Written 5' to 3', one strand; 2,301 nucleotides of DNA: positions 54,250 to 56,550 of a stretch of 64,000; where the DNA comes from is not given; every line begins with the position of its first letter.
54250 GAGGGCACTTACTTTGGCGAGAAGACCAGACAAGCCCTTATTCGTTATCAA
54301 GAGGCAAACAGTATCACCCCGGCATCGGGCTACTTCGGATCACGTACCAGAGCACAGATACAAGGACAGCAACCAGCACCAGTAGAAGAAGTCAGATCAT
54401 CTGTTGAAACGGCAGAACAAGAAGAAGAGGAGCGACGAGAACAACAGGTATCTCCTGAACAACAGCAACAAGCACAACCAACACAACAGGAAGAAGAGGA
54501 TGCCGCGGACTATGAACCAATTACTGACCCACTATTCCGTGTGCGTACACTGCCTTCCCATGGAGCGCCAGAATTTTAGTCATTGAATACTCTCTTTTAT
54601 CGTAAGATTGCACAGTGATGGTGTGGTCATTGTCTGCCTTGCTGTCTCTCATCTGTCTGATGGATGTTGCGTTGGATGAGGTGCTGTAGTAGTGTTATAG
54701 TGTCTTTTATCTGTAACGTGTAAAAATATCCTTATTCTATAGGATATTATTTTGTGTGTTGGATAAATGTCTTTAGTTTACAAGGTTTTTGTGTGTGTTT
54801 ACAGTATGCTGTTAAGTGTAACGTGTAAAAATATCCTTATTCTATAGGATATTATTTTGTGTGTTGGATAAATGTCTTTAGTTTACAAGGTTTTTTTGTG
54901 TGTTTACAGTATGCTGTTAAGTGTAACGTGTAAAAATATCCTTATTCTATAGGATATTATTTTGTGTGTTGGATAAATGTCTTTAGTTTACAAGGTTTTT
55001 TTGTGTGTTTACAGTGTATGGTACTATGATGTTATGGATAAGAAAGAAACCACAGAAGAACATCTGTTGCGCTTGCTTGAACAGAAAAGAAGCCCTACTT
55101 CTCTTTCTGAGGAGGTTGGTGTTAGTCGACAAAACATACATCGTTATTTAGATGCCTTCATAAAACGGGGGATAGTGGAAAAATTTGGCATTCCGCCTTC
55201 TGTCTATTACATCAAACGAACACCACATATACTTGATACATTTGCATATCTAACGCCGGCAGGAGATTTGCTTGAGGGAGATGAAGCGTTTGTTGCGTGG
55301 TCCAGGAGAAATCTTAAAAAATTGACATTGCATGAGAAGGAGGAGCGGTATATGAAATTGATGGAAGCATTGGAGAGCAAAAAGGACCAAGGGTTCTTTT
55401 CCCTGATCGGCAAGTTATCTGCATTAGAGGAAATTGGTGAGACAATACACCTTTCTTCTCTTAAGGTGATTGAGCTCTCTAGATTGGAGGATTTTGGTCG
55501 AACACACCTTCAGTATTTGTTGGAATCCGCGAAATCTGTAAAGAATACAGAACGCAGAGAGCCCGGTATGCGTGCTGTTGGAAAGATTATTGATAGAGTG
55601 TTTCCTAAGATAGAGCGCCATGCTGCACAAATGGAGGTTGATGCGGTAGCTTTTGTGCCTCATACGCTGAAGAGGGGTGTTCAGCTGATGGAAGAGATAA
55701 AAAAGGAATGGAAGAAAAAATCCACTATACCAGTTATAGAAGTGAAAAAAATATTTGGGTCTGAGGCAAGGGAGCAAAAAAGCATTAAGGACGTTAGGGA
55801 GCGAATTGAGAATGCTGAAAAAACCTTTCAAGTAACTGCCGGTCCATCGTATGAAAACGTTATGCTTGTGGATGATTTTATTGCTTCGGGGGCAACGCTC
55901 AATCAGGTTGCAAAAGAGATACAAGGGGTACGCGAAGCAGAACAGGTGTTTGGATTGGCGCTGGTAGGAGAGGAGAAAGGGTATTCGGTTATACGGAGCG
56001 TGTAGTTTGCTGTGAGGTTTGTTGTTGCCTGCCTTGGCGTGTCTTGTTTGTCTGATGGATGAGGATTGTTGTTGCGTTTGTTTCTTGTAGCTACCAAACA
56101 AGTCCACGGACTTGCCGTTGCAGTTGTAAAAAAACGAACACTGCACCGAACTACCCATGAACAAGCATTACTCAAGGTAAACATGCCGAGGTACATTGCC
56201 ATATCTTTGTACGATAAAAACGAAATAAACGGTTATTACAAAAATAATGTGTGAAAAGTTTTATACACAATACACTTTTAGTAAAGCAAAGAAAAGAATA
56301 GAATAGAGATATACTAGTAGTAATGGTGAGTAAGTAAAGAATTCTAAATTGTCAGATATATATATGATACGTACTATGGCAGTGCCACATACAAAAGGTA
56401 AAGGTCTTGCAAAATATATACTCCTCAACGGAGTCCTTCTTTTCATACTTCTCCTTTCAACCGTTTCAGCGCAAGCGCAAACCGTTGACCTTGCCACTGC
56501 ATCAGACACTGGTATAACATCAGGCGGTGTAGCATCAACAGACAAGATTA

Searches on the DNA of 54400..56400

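Call 74: search_rna_families(source=window, start=54400, end=56400, threshold=evalue, max_evalue=1)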
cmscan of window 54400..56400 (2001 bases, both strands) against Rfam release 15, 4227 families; matches with E-value up to 1: 0.
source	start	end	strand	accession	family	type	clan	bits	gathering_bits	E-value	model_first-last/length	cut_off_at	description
